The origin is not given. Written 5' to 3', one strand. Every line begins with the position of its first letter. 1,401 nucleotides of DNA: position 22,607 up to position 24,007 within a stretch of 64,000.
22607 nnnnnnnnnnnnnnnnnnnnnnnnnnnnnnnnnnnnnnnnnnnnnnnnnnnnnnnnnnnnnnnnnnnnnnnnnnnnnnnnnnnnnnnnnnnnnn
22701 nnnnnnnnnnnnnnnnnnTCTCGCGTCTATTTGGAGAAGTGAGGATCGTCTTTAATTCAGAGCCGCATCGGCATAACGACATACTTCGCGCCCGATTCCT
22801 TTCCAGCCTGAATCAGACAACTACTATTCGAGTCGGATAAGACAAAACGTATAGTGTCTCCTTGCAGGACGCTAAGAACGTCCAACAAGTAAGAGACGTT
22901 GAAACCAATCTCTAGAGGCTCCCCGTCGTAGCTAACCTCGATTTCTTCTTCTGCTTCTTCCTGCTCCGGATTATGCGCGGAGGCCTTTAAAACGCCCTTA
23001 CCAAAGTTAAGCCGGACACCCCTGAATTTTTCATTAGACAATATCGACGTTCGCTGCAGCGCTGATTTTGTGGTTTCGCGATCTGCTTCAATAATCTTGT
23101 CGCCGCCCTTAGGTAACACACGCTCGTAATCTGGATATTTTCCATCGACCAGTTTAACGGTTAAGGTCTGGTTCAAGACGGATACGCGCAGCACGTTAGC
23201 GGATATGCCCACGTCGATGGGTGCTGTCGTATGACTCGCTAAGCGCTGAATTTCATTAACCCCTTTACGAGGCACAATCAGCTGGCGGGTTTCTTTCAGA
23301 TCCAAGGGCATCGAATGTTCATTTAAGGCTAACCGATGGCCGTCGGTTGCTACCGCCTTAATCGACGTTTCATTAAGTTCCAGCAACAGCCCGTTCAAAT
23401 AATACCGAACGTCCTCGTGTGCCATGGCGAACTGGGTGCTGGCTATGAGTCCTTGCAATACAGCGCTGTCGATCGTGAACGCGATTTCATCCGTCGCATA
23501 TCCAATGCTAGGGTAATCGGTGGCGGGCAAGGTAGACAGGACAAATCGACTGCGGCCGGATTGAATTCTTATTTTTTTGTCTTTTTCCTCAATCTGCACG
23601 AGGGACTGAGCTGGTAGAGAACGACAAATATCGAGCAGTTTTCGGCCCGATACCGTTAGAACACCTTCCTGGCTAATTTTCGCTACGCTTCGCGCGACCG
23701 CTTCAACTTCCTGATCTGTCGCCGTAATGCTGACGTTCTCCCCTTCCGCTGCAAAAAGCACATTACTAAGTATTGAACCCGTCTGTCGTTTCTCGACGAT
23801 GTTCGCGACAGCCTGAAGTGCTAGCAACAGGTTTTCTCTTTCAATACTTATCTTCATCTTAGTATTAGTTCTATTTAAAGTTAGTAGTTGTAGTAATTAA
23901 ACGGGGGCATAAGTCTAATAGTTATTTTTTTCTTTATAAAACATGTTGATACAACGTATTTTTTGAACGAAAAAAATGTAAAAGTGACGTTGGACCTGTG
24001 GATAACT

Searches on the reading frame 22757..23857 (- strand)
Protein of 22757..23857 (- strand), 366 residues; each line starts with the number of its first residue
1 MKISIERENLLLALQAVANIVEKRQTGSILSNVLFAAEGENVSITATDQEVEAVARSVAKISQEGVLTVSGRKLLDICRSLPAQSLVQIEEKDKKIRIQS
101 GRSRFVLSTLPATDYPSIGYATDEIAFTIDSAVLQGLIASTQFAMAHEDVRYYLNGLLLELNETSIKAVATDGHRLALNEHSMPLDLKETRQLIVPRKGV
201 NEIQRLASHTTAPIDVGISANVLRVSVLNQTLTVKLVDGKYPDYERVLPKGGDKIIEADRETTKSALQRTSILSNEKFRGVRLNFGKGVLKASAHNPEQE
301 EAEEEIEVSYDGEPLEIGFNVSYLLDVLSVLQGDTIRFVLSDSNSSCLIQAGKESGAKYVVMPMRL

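Call 3: search_protein_families(library=ncbifam, proteins=[window:22757-23857:-])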
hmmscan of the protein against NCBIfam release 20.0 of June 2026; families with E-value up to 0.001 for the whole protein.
window:22757-23857:- (366 aa): 3 families
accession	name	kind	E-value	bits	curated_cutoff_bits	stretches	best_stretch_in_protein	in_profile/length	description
TIGR00663.1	dnan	equivalog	2.9e-102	342.3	137.65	1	1-366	1-367/367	DNA polymerase III subunit beta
NF004184.0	PRK05643.3-2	equivalog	3.6e-38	131.5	443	1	1-365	1-374/375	DNA polymerase III subunit beta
NF011508.0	PRK14946.1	equivalog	1.8e-19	70.2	513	1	1-355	1-355/366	DNA polymerase III subunit beta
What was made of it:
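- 22757..23857 (-): dnaN (DNA polymerase III beta clamp), the gene after the candidate origin in dnaA's direction of transcription. TIGR00663, E 2.9e-102 (call 3)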

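Call 14: find_encoding_contigs(protein=window:22757-23857:-, flank=3000, max_places=6)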
Protein window:22757-23857:- (366 aa): 4 contigs read that carry it; 3 places shown.
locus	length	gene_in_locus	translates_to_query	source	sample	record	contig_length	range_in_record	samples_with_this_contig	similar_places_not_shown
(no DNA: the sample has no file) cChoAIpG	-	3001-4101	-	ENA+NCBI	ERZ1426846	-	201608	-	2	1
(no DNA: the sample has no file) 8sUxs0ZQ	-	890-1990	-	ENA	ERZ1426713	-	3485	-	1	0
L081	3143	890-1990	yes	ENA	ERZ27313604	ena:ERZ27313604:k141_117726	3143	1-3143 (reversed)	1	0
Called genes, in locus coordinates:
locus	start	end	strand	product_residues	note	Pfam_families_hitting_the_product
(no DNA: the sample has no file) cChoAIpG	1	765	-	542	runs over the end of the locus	PF14849:YidC_periplas, PF02096:60KD_IMP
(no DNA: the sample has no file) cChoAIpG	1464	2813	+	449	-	PF11638:DnaA_N, PF01695:IstB_IS21 (weak), PF00308:Bac_DnaA, PF22688:Hda_lid (weak), PF08299:Bac_DnaA_C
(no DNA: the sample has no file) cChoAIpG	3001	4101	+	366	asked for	PF00712:DNA_pol3_beta, PF02767:DNA_pol3_beta_2, PF02768:DNA_pol3_beta_3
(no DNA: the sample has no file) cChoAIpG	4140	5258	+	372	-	PF02463:SMC_N, PF13175:AAA_15 (weak), PF13476:AAA_23, PF13304:AAA_21 (weak)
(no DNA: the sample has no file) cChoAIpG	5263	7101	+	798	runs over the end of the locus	PF02518:HATPase_c, PF00204:DNA_gyraseB, PF01751:Toprim, PF21249:GyrB_hook, PF18053:GyrB_insert, PF00986:DNA_gyraseB_C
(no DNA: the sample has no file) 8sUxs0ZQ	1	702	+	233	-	?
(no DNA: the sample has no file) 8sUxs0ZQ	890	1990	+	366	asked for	PF00712:DNA_pol3_beta, PF02767:DNA_pol3_beta_2, PF02768:DNA_pol3_beta_3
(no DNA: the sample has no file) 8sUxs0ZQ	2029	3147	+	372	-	PF02463:SMC_N, PF13175:AAA_15 (weak), PF13476:AAA_23, PF13304:AAA_21 (weak)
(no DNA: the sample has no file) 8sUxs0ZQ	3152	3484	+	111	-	?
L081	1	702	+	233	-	?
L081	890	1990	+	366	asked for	PF00712:DNA_pol3_beta, PF02767:DNA_pol3_beta_2, PF02768:DNA_pol3_beta_3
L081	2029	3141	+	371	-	?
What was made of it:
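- Checked: A 449-aa DnaA is called on a same-species contig (call 14).
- Tried and rejected: DnaN worked (call 14).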

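Call 17: find_homologous_proteins(query=window:22757-23857:-, max_evalue=1e-100)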
Query window:22757-23857:- (366 aa): 4759 proteins with E <= 1e-100 among 8000 candidates; the best 120 are listed.
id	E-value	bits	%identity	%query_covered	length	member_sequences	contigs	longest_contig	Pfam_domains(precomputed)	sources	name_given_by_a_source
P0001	1.3e-227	772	100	100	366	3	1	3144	PF00712.25,PF02768.21,PF02767.22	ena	-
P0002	5.1e-173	593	77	100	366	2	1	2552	PF00712.25,PF02768.21,PF02767.22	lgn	-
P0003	4.2e-167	573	74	100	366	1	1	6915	PF00712.25,PF02768.21,PF02767.22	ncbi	-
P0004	1.6e-165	568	74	100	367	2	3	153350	PF00712.25,PF02768.21,PF02767.22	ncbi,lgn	ncbi:MAG: DNA polymerase III subunit beta [Gammaproteobacteria bacterium]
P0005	6.9e-163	559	72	100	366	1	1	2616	PF00712.25,PF02768.21,PF02767.22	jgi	-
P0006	9.5e-163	559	73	100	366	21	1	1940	PF00712.25,PF02768.21,PF02767.22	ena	-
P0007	3.9e-161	554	71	100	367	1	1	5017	PF00712.25,PF02768.21,PF02767.22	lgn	-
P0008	6.3e-161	553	72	100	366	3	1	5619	PF00712.25,PF02768.21,PF02767.22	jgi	jgi:DNA polymerase III subunit beta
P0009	4.0e-157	541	69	100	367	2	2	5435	PF00712.25,PF02768.21,PF02767.22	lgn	-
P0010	4.8e-156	537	69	100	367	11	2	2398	PF00712.25,PF02768.21,PF02767.22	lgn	-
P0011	9.0e-149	513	66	100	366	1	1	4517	PF00712.25,PF02768.21,PF02767.22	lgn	-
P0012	1.0e-146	506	64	100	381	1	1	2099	PF00712.25,PF02768.21,PF02767.22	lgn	-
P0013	1.9e-146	505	66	100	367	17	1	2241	PF00712.25,PF02768.21,PF02767.22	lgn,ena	-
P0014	2.9e-146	505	66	100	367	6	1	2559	PF00712.25,PF02768.21,PF02767.22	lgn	-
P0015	3.5e-146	505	65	100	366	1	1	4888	PF00712.25,PF02768.21,PF02767.22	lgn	-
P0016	1.9e-142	492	63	100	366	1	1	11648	PF00712.25,PF02768.21,PF02767.22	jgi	jgi:DNA polymerase III subunit beta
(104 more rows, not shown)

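Call 19: find_encoding_contigs(protein=P0004, flank=4000, max_places=2)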
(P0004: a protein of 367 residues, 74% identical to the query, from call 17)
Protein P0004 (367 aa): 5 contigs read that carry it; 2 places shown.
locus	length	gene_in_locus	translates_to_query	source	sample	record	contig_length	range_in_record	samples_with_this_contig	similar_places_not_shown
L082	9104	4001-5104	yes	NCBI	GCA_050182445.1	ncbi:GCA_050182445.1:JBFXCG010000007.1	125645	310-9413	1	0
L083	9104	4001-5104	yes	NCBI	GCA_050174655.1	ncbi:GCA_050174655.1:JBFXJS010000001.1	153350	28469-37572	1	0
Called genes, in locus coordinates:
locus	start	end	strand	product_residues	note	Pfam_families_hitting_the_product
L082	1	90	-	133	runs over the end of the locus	PF10396:TrmE_N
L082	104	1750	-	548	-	PF14849:YidC_periplas, PF02096:60KD_IMP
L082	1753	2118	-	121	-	PF00825:Ribonuclease_P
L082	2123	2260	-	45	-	PF00468:Ribosomal_L34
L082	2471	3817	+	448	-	PF11638:DnaA_N, PF01695:IstB_IS21, PF00308:Bac_DnaA, PF22688:Hda_lid (weak), PF08299:Bac_DnaA_C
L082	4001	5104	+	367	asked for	PF00712:DNA_pol3_beta, PF02767:DNA_pol3_beta_2, PF02768:DNA_pol3_beta_3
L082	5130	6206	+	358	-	PF02463:SMC_N, PF13175:AAA_15, PF13476:AAA_23, PF13304:AAA_21 (weak)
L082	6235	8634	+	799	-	PF02518:HATPase_c, PF00204:DNA_gyraseB, PF01751:Toprim, PF21249:GyrB_hook, PF18053:GyrB_insert, PF00986:DNA_gyraseB_C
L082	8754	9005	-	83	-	-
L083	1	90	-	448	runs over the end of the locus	PF10396:TrmE_N, PF12631:MnmE_helical, PF01926:MMR_HSR1, PF02421:FeoB_N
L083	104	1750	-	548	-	PF14849:YidC_periplas, PF02096:60KD_IMP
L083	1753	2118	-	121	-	PF00825:Ribonuclease_P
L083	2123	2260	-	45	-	PF00468:Ribosomal_L34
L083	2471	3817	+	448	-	PF11638:DnaA_N, PF01695:IstB_IS21, PF00308:Bac_DnaA, PF22688:Hda_lid (weak), PF08299:Bac_DnaA_C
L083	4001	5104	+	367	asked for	PF00712:DNA_pol3_beta, PF02767:DNA_pol3_beta_2, PF02768:DNA_pol3_beta_3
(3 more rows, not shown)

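Call 20: find_encoding_contigs(protein=P0003, flank=4000, max_places=2)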
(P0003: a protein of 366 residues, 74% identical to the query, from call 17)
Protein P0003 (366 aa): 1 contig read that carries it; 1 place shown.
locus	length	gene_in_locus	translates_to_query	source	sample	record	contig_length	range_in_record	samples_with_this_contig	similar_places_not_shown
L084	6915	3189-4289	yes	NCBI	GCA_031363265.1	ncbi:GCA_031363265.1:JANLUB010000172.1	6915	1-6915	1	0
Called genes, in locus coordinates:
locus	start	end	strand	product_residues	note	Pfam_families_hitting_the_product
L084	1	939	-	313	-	?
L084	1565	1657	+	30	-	-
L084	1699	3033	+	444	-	PF11638:DnaA_N, PF01695:IstB_IS21, PF00308:Bac_DnaA, PF22688:Hda_lid (weak), PF08299:Bac_DnaA_C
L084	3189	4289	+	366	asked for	PF00712:DNA_pol3_beta, PF02767:DNA_pol3_beta_2, PF02768:DNA_pol3_beta_3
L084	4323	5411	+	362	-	PF02463:SMC_N, PF13175:AAA_15, PF13476:AAA_23, PF13304:AAA_21 (weak)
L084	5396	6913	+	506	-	?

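Call 21: find_encoding_contigs(protein=P0002, flank=4000, max_places=2)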
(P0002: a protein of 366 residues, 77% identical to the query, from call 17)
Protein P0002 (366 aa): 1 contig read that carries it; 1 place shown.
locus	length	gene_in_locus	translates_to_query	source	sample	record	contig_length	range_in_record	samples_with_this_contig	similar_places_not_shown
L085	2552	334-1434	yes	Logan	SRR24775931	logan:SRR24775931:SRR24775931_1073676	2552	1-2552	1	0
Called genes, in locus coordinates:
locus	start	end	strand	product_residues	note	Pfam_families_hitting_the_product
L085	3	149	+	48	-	?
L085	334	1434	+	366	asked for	PF00712:DNA_pol3_beta, PF02767:DNA_pol3_beta_2, PF02768:DNA_pol3_beta_3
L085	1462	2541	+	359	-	PF02463:SMC_N, PF13175:AAA_15 (weak), PF13476:AAA_23, PF13304:AAA_21 (weak)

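Call 22: find_encoding_contigs(protein=P0008, flank=4000, max_places=1)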
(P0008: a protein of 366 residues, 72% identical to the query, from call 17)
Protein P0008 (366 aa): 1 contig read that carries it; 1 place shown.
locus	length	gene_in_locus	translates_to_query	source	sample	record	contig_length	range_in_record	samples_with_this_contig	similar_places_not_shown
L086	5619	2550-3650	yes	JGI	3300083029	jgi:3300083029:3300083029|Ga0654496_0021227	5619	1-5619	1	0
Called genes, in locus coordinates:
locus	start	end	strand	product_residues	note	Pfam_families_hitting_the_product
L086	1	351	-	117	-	?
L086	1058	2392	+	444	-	PF11638:DnaA_N, PF01695:IstB_IS21 (weak), PF00308:Bac_DnaA, PF08299:Bac_DnaA_C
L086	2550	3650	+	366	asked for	PF00712:DNA_pol3_beta, PF02767:DNA_pol3_beta_2, PF02768:DNA_pol3_beta_3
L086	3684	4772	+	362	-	PF02463:SMC_N, PF13175:AAA_15, PF13476:AAA_23, PF13555:AAA_29 (faint), PF13304:AAA_21 (weak)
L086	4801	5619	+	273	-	?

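Call 23: find_encoding_contigs(protein=P0007, flank=4000, max_places=1)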
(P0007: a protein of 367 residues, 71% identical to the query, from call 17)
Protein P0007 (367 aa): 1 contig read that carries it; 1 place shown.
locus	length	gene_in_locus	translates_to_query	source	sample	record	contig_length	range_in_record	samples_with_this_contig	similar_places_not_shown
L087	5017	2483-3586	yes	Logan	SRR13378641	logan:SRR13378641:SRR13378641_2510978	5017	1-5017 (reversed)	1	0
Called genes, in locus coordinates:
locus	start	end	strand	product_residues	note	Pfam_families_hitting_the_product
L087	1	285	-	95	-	?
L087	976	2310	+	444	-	PF11638:DnaA_N, PF00308:Bac_DnaA, PF01695:IstB_IS21 (weak), PF22688:Hda_lid (weak), PF08299:Bac_DnaA_C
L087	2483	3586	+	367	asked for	PF00712:DNA_pol3_beta, PF02767:DNA_pol3_beta_2, PF02768:DNA_pol3_beta_3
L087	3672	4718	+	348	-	PF02463:SMC_N, PF13175:AAA_15 (faint), PF13304:AAA_21 (faint), PF13476:AAA_23 (weak)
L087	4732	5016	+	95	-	?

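Call 24: find_encoding_contigs(protein=P0009, flank=4000, max_places=1)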
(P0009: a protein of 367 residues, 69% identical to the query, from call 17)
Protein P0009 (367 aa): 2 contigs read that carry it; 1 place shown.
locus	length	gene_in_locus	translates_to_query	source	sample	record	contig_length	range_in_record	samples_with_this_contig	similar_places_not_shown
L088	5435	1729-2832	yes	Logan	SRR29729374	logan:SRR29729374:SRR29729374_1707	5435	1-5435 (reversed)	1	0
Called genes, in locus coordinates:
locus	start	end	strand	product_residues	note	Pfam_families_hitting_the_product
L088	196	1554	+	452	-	PF11638:DnaA_N, PF01695:IstB_IS21, PF00308:Bac_DnaA, PF22688:Hda_lid (weak), PF08299:Bac_DnaA_C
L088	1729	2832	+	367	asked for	PF00712:DNA_pol3_beta, PF02767:DNA_pol3_beta_2, PF02768:DNA_pol3_beta_3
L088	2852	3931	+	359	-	PF02463:SMC_N, PF13175:AAA_15, PF13476:AAA_23, PF13514:AAA_27 (weak), PF13304:AAA_21 (weak)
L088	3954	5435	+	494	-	?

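Call 39: find_related_loci(query=window:22757-23857:-, collection=metagenome_contigs, flank=2500)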
Query window:22757-23857:- (366 aa) in metagenome_contigs; peptide patterns used: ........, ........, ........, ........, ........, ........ (x = any residue, [..] = any of these).
600 stretches matched a pattern (row limit reached: there are more); 419 encode a relative of the query (tblastn E <= 1e-3); the best 80 are kept; 80 distinct loci.
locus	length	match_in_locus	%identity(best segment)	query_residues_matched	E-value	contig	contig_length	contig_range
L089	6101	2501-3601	56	1-366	5e-122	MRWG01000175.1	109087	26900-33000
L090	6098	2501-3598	55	1-366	2e-119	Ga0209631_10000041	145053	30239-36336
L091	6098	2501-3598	53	1-366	2e-117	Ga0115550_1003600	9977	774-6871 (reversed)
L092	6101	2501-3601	51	1-366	4e-117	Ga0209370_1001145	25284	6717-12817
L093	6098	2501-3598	52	1-366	2e-116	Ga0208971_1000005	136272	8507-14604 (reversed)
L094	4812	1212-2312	52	1-366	5e-116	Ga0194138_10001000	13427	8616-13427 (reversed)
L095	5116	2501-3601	51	1-366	1e-115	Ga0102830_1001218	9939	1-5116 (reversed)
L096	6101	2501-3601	51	1-366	2e-115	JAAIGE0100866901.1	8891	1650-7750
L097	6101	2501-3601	51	1-366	2e-115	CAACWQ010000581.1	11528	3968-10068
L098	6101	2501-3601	51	1-366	2e-115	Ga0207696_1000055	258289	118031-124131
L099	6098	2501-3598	49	1-366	3e-115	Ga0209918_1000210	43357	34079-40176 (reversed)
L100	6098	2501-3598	52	1-366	5e-115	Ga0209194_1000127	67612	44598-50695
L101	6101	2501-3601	52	1-366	6e-115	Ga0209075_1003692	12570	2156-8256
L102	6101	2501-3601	51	1-366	6e-115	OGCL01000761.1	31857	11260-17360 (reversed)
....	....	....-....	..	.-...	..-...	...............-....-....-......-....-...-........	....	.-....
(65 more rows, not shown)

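Call 40: find_encoding_contigs(protein=P0005, flank=2500, max_places=1)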
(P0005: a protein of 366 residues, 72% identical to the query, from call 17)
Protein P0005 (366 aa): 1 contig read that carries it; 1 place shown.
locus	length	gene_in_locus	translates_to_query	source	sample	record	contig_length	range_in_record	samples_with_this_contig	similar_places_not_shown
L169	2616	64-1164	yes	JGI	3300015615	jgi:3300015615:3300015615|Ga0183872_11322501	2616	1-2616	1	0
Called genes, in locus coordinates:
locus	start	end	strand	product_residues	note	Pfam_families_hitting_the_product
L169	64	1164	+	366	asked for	PF00712:DNA_pol3_beta, PF02767:DNA_pol3_beta_2, PF02768:DNA_pol3_beta_3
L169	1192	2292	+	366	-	PF02463:SMC_N, PF13175:AAA_15, PF13476:AAA_23, PF13304:AAA_21 (faint)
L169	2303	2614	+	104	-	?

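Call 41: find_encoding_contigs(protein=P0011, flank=2500, max_places=1)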
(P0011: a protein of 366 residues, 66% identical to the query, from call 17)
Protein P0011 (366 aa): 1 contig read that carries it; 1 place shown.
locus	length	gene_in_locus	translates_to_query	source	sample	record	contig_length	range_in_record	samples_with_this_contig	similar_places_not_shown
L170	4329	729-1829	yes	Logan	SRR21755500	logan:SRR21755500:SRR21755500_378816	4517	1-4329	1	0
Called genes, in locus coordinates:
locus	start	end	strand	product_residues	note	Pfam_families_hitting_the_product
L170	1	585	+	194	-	?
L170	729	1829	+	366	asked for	PF00712:DNA_pol3_beta, PF02767:DNA_pol3_beta_2, PF02768:DNA_pol3_beta_3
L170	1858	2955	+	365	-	PF02463:SMC_N, PF13476:AAA_23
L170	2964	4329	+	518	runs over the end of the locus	?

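Call 42: find_encoding_contigs(protein=P0015, flank=2500, max_places=1)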
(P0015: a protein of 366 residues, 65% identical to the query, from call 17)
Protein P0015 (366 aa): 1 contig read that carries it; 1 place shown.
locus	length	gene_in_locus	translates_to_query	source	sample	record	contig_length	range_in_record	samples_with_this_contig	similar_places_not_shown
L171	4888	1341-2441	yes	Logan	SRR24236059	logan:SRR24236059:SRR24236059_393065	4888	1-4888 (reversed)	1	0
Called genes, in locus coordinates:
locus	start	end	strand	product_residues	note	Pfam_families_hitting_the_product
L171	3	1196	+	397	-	?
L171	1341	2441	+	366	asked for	PF00712:DNA_pol3_beta, PF02767:DNA_pol3_beta_2, PF02768:DNA_pol3_beta_3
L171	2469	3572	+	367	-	PF02463:SMC_N, PF13175:AAA_15 (weak), PF13476:AAA_23, PF13304:AAA_21 (weak)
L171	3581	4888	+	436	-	?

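Call 43: find_encoding_contigs(protein=P0016, flank=2500, max_places=1)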
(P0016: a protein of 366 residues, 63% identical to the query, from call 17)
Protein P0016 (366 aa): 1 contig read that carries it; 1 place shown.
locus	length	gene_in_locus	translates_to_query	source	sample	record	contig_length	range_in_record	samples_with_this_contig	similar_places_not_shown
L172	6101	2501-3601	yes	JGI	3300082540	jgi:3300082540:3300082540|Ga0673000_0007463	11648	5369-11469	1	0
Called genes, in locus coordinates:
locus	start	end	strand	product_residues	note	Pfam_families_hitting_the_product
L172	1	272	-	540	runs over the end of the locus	PF14849:YidC_periplas, PF02096:60KD_IMP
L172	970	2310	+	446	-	PF11638:DnaA_N, PF00308:Bac_DnaA, PF08299:Bac_DnaA_C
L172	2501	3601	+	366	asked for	PF00712:DNA_pol3_beta, PF02767:DNA_pol3_beta_2, PF02768:DNA_pol3_beta_3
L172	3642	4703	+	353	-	PF02463:SMC_N, PF13175:AAA_15, PF13476:AAA_23, PF13304:AAA_21 (weak)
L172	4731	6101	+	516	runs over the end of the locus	?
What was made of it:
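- Tried and rejected: Closer relatives came from the protein search plus contig lookups (calls 17, 19-24, 40-43).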
